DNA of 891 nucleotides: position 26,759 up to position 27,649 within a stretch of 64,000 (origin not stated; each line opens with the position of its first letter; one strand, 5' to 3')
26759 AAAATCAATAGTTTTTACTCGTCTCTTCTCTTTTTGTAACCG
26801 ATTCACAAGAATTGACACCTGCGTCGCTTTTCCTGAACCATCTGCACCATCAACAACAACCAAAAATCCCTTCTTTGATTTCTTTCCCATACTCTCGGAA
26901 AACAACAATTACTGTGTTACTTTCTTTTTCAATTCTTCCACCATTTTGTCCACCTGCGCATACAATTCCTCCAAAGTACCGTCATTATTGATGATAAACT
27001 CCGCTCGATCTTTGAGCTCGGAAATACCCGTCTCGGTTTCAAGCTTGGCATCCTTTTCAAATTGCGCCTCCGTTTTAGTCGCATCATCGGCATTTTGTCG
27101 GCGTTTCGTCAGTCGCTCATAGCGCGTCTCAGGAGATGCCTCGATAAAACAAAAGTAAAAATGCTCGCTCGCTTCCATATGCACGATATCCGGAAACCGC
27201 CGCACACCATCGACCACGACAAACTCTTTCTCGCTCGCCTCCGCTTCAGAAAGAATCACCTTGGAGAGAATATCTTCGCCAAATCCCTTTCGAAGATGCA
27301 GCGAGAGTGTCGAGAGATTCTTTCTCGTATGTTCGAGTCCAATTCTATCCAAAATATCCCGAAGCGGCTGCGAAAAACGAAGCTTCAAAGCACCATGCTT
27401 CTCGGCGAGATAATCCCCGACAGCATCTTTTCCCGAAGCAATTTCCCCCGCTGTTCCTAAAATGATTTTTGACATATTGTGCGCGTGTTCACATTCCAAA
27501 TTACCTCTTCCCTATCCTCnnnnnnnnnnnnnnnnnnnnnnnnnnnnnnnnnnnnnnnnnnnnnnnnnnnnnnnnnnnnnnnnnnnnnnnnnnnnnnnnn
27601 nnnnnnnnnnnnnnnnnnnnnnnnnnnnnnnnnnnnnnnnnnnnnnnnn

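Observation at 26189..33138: Pyrimidine dNTP supply cluster bracketed by two phage-T4-gp1-like dNMP kinase paralogs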

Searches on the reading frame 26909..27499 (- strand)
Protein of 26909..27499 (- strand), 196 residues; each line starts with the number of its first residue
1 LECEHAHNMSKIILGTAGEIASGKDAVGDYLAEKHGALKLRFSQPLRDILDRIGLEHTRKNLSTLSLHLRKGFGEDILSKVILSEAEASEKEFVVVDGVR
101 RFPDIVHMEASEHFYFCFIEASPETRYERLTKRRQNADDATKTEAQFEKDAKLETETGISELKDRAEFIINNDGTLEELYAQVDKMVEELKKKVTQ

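Call 3: search_protein_families(library=pfam, proteins=[window:26909-27499:-], max_evalue=0.1)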
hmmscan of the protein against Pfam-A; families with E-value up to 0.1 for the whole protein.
window:26909-27499:- (196 aa): 5 families
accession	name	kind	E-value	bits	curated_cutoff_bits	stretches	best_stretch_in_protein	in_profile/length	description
PF21448.3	DNMK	-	1.5e-07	31.7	27.1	1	17-77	6-67/232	Deoxynucleotide monophosphate kinase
PF13207.12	AAA_17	-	3.6e-07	31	27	1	21-141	5-130/136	AAA domain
PF13238.12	AAA_18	-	2.2e-06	28.6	29.4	1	17-140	4-118/128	AAA domain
PF01121.26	CoaE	-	0.00062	19.9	27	0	13-36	2-24/180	Dephospho-CoA kinase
PF01712.25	dNK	-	0.051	13.8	27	0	106-191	116-199/203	Deoxynucleoside kinase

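Call 4: search_protein_families(library=ncbifam, proteins=[window:26909-27499:-], max_evalue=0.1)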
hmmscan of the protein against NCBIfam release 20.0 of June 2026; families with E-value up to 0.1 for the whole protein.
window:26909-27499:- (196 aa): 4 families
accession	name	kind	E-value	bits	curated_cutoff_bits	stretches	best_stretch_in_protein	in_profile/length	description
NF006226.0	PRK08356.1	equivalog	4.3e-27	95.1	189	1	9-191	3-194/195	hypothetical protein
TIGR00152.1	TIGR00152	equivalog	2.2e-05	24.4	65.55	0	118-184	129-187/188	dephospho-CoA kinase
NF006743.0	PRK09270.1-2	equivalog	0.00037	19.6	227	0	118-173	160-215/217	nucleoside/nucleotide kinase family protein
TIGR01313.1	therm_gnt_kin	subfamily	0.0036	17.1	113.75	1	80-155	62-137/164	gluconokinase, GntK/IdnK-type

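Call 5: search_protein_families(library=phrogs, proteins=[window:26909-27499:-], max_evalue=0.1)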
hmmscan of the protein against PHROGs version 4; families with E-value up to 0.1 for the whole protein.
window:26909-27499:- (196 aa): 4 families
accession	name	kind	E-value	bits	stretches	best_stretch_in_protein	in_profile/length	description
phrog_139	-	other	9.6e-20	72.3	1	6-193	78-266/342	deoxynucleoside monophosphate kinase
phrog_10255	-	other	7.2e-08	33.4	1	15-184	5-187/230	kinase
phrog_1815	-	other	0.00049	21.4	1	98-194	101-185/197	guanylate kinase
phrog_31701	-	unknown function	0.068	14.4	0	7-51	9-53/89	-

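Call 6: search_solved_structures(query=window:26909-27499:-, max_evalue=1, show_alignments=2)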
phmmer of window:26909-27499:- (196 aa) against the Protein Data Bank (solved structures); distinct sequences matched with E-value up to 1: 15.
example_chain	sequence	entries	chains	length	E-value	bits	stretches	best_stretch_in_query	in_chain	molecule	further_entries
3lw7_A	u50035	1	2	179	1.5e-11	47.8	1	18-188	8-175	Adenylate kinase related protein (AdkA-like)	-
3h0k_A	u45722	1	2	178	1.7e-11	47.6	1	18-188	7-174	UPF0200 protein SSO1041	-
1dek_A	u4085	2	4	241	0.0031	20.6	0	17-50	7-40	DEOXYNUCLEOSIDE MONOPHOSPHATE KINASE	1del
2if2_A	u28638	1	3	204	0.0086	19.2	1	143-192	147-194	Dephospho-CoA kinase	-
8dv0_A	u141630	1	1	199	0.02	18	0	5-35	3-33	Dephospho-CoA kinase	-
1jbj_A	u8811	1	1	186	0.16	15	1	108-175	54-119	CD3 Epsilon and gamma Ectodomain Fragment Complex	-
5xz2_A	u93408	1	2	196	0.28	14.3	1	111-191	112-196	Adenylate kinase isoenzyme 1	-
3adk_A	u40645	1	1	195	0.4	13.8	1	77-190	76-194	ADENYLATE KINASE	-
1xmw_A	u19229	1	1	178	0.61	13.2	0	108-154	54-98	Chimeric CD3 mouse Epsilon and sheep Delta Ectodomain Fragment Complex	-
7x7s_A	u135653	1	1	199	0.67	13.1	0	91-189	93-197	Adenylate kinase isoenzyme 1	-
2grj_A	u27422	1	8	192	0.8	12.8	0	7-52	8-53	Dephospho-CoA kinase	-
4ttp_A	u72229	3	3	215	0.81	12.8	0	124-189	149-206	Dephospho-CoA kinase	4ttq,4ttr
6sgg_AAA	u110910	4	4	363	0.84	12.7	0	143-190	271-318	Pyrimidine monooxygenase RutA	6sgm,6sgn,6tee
6sgl_AAA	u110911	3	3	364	0.84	12.7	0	143-190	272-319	Pyrimidine monooxygenase RutA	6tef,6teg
5wan_A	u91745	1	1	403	0.98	12.5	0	143-190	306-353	Pyrimidine monooxygenase RutA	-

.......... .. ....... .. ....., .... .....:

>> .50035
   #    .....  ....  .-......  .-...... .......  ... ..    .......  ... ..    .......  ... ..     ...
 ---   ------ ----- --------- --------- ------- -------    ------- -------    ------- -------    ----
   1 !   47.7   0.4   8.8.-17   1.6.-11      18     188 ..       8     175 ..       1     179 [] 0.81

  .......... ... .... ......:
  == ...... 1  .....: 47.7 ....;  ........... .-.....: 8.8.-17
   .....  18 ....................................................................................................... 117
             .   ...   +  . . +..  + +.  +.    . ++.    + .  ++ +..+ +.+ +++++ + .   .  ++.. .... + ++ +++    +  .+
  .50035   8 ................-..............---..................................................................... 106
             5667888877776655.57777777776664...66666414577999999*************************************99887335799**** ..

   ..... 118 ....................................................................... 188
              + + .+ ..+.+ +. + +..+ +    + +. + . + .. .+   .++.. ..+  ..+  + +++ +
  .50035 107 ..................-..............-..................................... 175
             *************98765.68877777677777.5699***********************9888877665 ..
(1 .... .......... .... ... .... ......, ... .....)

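Call 13: find_encoding_contigs(protein=window:26909-27499:-, flank=10000, max_places=6)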
Protein window:26909-27499:- (196 aa): no gene with exactly this product is on record in the collection.

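Call 15: find_encoding_contigs(protein=window:26909-27475:-, flank=10000, max_places=6)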
Protein window:26909-27475:- (188 aa): 2 contigs read that carry it; 2 places shown.
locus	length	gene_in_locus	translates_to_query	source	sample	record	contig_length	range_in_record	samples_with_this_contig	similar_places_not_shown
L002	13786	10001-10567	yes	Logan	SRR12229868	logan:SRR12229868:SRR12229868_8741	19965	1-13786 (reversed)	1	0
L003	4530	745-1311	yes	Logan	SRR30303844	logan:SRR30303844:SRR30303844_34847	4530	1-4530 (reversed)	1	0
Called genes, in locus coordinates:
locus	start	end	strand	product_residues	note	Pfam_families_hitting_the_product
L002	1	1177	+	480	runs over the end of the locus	PF01425:Amidase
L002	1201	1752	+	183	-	-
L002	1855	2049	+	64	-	-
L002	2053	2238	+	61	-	PF00584:SecE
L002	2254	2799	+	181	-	PF02357:NusG, PF00467:KOW (weak)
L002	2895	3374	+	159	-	PF03946:Ribosomal_L11_N, PF00298:Ribosomal_L11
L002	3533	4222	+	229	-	PF00687:Ribosomal_L1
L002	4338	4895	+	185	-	PF21448:DNMK (weak), PF13238:AAA_18 (weak)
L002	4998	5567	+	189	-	PF06559:DCD_N, PF22769:DCD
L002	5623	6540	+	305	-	PF00303:Thymidylat_synt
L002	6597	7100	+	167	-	PF00186:DHFR_1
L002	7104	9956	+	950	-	-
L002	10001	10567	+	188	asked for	PF13238:AAA_18 (weak), PF21448:DNMK (faint), PF13207:AAA_17 (weak)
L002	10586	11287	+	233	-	PF02223:Thymidylate_kin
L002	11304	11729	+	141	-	PF00692:dUTPase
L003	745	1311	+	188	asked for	PF13238:AAA_18 (weak), PF21448:DNMK (faint), PF13207:AAA_17 (weak)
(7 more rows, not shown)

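Call 19: find_homologous_proteins(query=window:26909-27475:-, max_evalue=0.001)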
Query window:26909-27475:- (188 aa): 240 proteins with E <= 0.001 among 508 candidates; the best 120 are listed.
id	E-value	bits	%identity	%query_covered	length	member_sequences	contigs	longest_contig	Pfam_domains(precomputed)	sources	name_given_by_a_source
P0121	3.0e-115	400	100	100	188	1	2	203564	PF21448.4,PF13207.13,PF13238.13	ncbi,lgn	-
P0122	5.6e-91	321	80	97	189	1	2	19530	PF13207.13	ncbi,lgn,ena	-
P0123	1.9e-90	319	78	98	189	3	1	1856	PF21448.4,PF13207.13,PF13238.13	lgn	-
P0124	1.2e-87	310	77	97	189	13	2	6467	PF21448.4,PF13207.13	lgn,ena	-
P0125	2.0e-85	303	76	98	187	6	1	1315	PF21448.4,PF01121.27,PF13207.13,PF13238.13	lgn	-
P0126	1.1e-84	301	70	100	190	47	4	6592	PF21448.4,PF01121.27,PF13207.13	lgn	-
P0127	8.3e-84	298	75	98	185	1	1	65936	PF21448.4,PF01121.27,PF13207.13,PF13238.13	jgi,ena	-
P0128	1.1e-83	297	76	98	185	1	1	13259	PF21448.4,PF01121.27,PF13207.13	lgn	-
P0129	2.0e-83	296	75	97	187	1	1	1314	PF21448.4,PF01121.27,PF13207.13,PF13238.13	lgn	-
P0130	2.6e-83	296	73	98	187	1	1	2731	PF21448.4,PF01121.27,PF13207.13,PF13238.13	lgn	-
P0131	4.1e-83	295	74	98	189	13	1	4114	PF21448.4,PF13207.13,PF13238.13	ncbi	-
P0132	1.2e-82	294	75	98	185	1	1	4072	PF21448.4,PF01121.27,PF13207.13,PF13238.13,PF01712.26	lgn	-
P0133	1.3e-82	294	74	98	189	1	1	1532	PF21448.4,PF01121.27,PF13207.13,PF13238.13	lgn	-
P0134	1.3e-82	294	72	98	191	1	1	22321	PF21448.4,PF01121.27,PF13207.13,PF13238.13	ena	-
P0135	2.1e-82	293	73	98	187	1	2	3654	PF21448.4,PF01121.27,PF13207.13,PF13238.13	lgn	-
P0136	2.1e-82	293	73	98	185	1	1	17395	PF21448.4,PF01121.27,PF13207.13,PF13238.13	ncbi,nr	ncbi:MAG: AAA family ATPase [bacterium]|nr:AAA family ATPase [bacterium]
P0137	3.2e-82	292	72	97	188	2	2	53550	PF21448.4,PF01121.27,PF13207.13,PF13238.13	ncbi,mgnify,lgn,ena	mgnify:CR=1 FL=1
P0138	4.2e-82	292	72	97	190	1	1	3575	PF21448.4,PF13207.13,PF13238.13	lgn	-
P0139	4.3e-82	292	71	98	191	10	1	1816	PF21448.4,PF01121.27,PF13207.13,PF13238.13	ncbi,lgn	-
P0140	5.2e-82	292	73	99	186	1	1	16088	PF21448.4,PF13207.13,PF13238.13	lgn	-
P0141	6.7e-82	291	69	98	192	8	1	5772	PF21448.4,PF01121.27,PF13207.13,PF13238.13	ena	-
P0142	7.6e-82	291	71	98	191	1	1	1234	PF21448.4,PF01121.27,PF13207.13,PF13238.13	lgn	-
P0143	9.2e-82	291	73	97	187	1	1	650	PF21448.4,PF01121.27,PF13207.13,PF13238.13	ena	-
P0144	1.3e-81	291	71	97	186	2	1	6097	PF21448.4,PF01121.27,PF13207.13,PF13238.13,PF01712.26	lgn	-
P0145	1.9e-81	290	72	98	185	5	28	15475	PF21448.4,PF01121.27,PF13207.13,PF13238.13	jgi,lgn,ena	-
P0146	1.9e-81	290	73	98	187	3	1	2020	PF21448.4,PF01121.27,PF13207.13,PF13238.13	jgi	jgi:dephospho-CoA kinase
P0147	1.9e-81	290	74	97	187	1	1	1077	PF21448.4,PF01121.27,PF13207.13,PF13238.13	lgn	-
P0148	2.2e-81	290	68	98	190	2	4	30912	PF21448.4,PF01121.27,PF13207.13,PF13238.13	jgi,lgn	jgi:dephospho-CoA kinase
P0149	2.6e-81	289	69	98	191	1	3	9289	PF21448.4,PF01121.27,PF13207.13,PF13238.13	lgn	-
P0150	3.1e-81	289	73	98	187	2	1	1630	PF21448.4,PF01121.27,PF13207.13,PF13238.13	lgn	-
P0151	4.7e-81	289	73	98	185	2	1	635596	PF21448.4,PF01121.27,PF13207.13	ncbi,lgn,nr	ncbi:MAG: AAA family ATPase [Candidatus Moranbacteria bacterium]|nr:AAA family ATPase [Candidatus Mo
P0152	5.2e-81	289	70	98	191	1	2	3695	PF21448.4,PF01121.27,PF13207.13,PF13238.13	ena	-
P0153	5.2e-81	288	72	98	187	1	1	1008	PF21448.4,PF01121.27,PF13207.13,PF13238.13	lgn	-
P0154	6.6e-81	288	69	98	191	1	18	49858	PF21448.4,PF01121.27,PF13207.13,PF13238.13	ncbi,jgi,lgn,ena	jgi:dephospho-CoA kinase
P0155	9.9e-81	288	70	99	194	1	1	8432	PF21448.4,PF01121.27,PF13207.13,PF13238.13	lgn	-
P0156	1.3e-80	287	68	98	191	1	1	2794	PF21448.4,PF01121.27,PF13207.13,PF13238.13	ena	-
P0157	3.0e-80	286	72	98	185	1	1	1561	PF21448.4,PF01121.27,PF13207.13,PF13238.13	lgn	-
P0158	3.1e-80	286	70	98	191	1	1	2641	PF21448.4,PF01121.27,PF13207.13,PF13238.13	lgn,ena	-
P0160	5.2e-80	285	72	98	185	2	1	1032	PF21448.4,PF01121.27,PF13207.13,PF13238.13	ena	-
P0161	6.5e-80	285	70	98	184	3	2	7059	PF21448.4,PF01121.27,PF13207.13,PF13238.13,PF01712.26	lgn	-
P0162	1.4e-79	284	71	98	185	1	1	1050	PF21448.4,PF01121.27,PF13207.13,PF13238.13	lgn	-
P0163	2.2e-79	283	72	97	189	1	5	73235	PF21448.4,PF01121.27,PF13207.13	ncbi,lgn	-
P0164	2.5e-79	283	67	99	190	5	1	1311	PF21448.4,PF01121.27,PF13207.13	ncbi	-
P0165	2.1e-78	280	71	98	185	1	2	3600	PF21448.4,PF01121.27,PF13207.13,PF13238.13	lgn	-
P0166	2.4e-78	280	70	98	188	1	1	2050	PF21448.4,PF01121.27,PF13207.13,PF13238.13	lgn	-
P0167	4.7e-78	279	70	98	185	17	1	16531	PF21448.4,PF01121.27,PF13207.13,PF13238.13,PF01712.26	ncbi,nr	ncbi:MAG: hypothetical protein E6Q53_00230 [Candidatus Moraniibacteriota bacterium]|nr:MAG: hypothet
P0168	8.4e-78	278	71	98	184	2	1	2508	PF21448.4,PF01121.27,PF13207.13,PF13238.13,PF01712.26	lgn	-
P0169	1.2e-77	278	68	98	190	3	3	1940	PF21448.4,PF01121.27,PF13207.13,PF13238.13,PF01712.26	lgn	-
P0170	3.2e-77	276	70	98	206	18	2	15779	PF21448.4,PF01121.27,PF13207.13,PF13238.13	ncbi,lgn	-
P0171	4.8e-77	276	67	98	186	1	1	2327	PF21448.4,PF01121.27,PF13207.13,PF13238.13,PF01712.26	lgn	-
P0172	6.0e-77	275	71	91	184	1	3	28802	PF21448.4,PF13207.13,PF13238.13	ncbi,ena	-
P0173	9.5e-77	275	69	98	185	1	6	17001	PF21448.4,PF13207.13,PF13238.13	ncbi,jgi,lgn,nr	ncbi:MAG: AAA family ATPase [Candidatus Moranbacteria bacterium]|jgi:dephospho-CoA kinase|nr:AAA fam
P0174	1.3e-76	274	70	97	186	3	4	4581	PF04275.21,PF21448.4,PF01121.27,PF13207.13,PF13238.13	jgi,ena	-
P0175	1.3e-76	274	70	97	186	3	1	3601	PF21448.4,PF13207.13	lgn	-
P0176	1.3e-76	274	68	91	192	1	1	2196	PF21448.4,PF01121.27,PF13207.13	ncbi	-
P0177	2.4e-76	273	70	98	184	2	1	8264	PF21448.4,PF01121.27,PF13207.13,PF13238.13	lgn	-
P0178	8.6e-76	272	68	98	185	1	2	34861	PF21448.4,PF13207.13,PF13238.13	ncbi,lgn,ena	-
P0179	9.6e-76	271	67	91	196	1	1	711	PF21448.4,PF01121.27,PF13207.13,PF13238.13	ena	-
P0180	1.2e-75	271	68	98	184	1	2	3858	PF21448.4,PF01121.27,PF13207.13,PF13238.13,PF01712.26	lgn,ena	-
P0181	1.3e-75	271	68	97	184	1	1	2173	PF21448.4,PF01121.27,PF13207.13,PF13238.13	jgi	-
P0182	1.4e-75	271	69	98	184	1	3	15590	PF21448.4,PF01121.27,PF13207.13,PF13238.13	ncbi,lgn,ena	-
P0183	2.1e-75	270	68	98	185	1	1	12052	PF21448.4,PF01121.27,PF13207.13,PF13238.13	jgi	jgi:dephospho-CoA kinase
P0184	2.6e-75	270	68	98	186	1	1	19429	PF21448.4,PF01121.27,PF13207.13,PF13238.13,PF01712.26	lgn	-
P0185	2.7e-75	270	69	97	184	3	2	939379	PF04275.21,PF21448.4,PF01121.27,PF13207.13,PF13238.13,PF01712.26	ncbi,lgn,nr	ncbi:MAG: AAA family ATPase [Candidatus Moranbacteria bacterium]|nr:AAA family ATPase [Candidatus Mo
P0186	4.3e-75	269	67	98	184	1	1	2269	PF21448.4,PF01121.27,PF13207.13,PF13238.13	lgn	-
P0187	1.6e-74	267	66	99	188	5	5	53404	PF21448.4,PF01121.27,PF13207.13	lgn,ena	-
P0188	1.8e-74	267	68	98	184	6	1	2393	PF21448.4,PF01121.27,PF13207.13,PF13238.13,PF01712.26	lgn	-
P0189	6.5e-74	265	68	98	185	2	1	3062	PF21448.4,PF01121.27,PF13207.13,PF13238.13,PF01712.26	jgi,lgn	-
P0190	6.6e-74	265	68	97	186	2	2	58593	PF04275.21,PF21448.4,PF01121.27,PF13207.13,PF13238.13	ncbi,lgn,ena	-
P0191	1.2e-73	265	67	97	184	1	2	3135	PF04275.21,PF21448.4,PF01121.27,PF13207.13,PF13238.13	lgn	-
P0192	1.7e-73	264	65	98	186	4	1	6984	PF21448.4,PF01121.27,PF13207.13,PF13238.13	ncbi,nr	ncbi:MAG: AAA family ATPase [Candidatus Moranbacteria bacterium]|nr:AAA family ATPase [Candidatus Mo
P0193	2.3e-73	264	64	98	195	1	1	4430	PF21448.4,PF13207.13,PF13238.13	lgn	-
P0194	2.3e-73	264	64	98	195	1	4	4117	PF21448.4,PF13207.13,PF13238.13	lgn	-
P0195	3.1e-73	263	66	98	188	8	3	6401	PF21448.4,PF01121.27,PF13207.13,PF13238.13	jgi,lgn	jgi:dephospho-CoA kinase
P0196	9.0e-73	262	64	98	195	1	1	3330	PF21448.4,PF13207.13,PF13238.13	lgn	-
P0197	1.2e-72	261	64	98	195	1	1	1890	PF21448.4,PF13207.13,PF13238.13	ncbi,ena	-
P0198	2.0e-72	261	67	98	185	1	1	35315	PF21448.4,PF01121.27,PF13207.13,PF13238.13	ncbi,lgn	-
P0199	3.5e-72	260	64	98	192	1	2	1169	PF04275.21,PF21448.4,PF13207.13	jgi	-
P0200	4.1e-72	260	63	98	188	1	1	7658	PF21448.4,PF13207.13,PF13238.13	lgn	-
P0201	6.1e-72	259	64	97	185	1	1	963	PF21448.4,PF01121.27,PF13207.13,PF13238.13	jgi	jgi:dephospho-CoA kinase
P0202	1.2e-71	258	63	98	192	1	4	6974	PF04275.21,PF21448.4,PF13207.13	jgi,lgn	-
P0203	2.9e-71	257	66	98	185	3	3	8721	PF21448.4,PF01121.27,PF13207.13,PF13238.13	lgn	-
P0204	7.1e-71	256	63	98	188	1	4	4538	PF21448.4,PF01121.27,PF13207.13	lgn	-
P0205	1.9e-70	254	65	98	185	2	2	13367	PF21448.4,PF01121.27,PF13207.13,PF13189.13,PF13238.13,PF01712.26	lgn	-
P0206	2.0e-70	254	66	97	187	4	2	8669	PF04275.21,PF21448.4,PF01121.27,PF13207.13,PF13238.13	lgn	-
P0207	4.2e-70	253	64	90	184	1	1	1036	PF21448.4,PF13207.13,PF13238.13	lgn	-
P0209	1.1e-69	252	64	97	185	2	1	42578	PF21448.4,PF01121.27,PF13207.13,PF13238.13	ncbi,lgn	-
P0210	1.7e-69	251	64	98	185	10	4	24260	PF21448.4,PF01121.27,PF13207.13,PF13238.13,PF01712.26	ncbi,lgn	-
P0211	2.0e-69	251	61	98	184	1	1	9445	PF21448.4,PF01121.27,PF13207.13,PF13238.13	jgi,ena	-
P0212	2.7e-69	250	65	98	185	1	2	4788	PF21448.4,PF01121.27,PF13207.13,PF13238.13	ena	-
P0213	3.0e-69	250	63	91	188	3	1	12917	PF21448.4,PF01121.27,PF13207.13,PF13238.13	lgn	-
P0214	1.0e-68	249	64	98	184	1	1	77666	PF21448.4,PF01121.27,PF13207.13,PF13238.13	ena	-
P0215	1.1e-68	248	63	98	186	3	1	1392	PF21448.4,PF01121.27,PF13207.13,PF13238.13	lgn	-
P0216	1.3e-68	248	62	97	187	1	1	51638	PF04275.21,PF21448.4,PF13207.13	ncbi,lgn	-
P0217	1.6e-68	248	63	98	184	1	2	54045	PF21448.4,PF13207.13,PF13238.13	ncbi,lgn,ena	-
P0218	1.7e-68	248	63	98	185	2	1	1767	PF21448.4,PF01121.27,PF13207.13,PF13238.13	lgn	-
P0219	1.7e-68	248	63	98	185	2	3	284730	PF21448.4,PF01121.27,PF13207.13,PF13238.13,PF01712.26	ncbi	-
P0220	1.7e-68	248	63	98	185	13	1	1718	PF21448.4,PF01121.27,PF13207.13,PF13238.13,PF01712.26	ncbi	-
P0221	1.8e-68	248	65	97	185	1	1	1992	PF21448.4,PF01121.27,PF13207.13,PF13238.13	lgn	-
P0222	2.0e-66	241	61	98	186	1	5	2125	PF21448.4,PF01121.27,PF13207.13,PF13238.13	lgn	-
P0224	2.9e-64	234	60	98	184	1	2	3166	PF21448.4,PF01121.27,PF13207.13,PF13238.13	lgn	-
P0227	2.3e-55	205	59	97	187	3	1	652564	PF21448.4,PF13207.13,PF13238.13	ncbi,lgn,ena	-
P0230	7.3e-54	200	57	97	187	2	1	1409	PF21448.4,PF13207.13,PF13238.13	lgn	-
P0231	7.9e-53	197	54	97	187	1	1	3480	PF21448.4,PF13207.13,PF13238.13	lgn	-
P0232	8.6e-53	197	56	97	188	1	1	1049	PF21448.4,PF13207.13,PF13238.13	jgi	jgi:dephospho-CoA kinase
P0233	3.2e-52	195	55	97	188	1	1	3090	PF21448.4,PF13207.13,PF13238.13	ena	-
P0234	1.1e-51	193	54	97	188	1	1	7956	PF21448.4,PF13207.13,PF13238.13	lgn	-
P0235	6.1e-51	191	55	97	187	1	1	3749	PF21448.4,PF13207.13,PF13238.13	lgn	-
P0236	2.1e-50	189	54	97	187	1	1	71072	PF21448.4,PF13207.13,PF13238.13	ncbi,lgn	-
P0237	3.4e-50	188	53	97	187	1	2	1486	PF21448.4,PF13207.13,PF13238.13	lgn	-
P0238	5.2e-50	188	54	96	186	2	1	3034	PF21448.4,PF13207.13,PF13238.13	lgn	-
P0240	1.0e-49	187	54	97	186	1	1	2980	PF21448.4,PF13207.13,PF13238.13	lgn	-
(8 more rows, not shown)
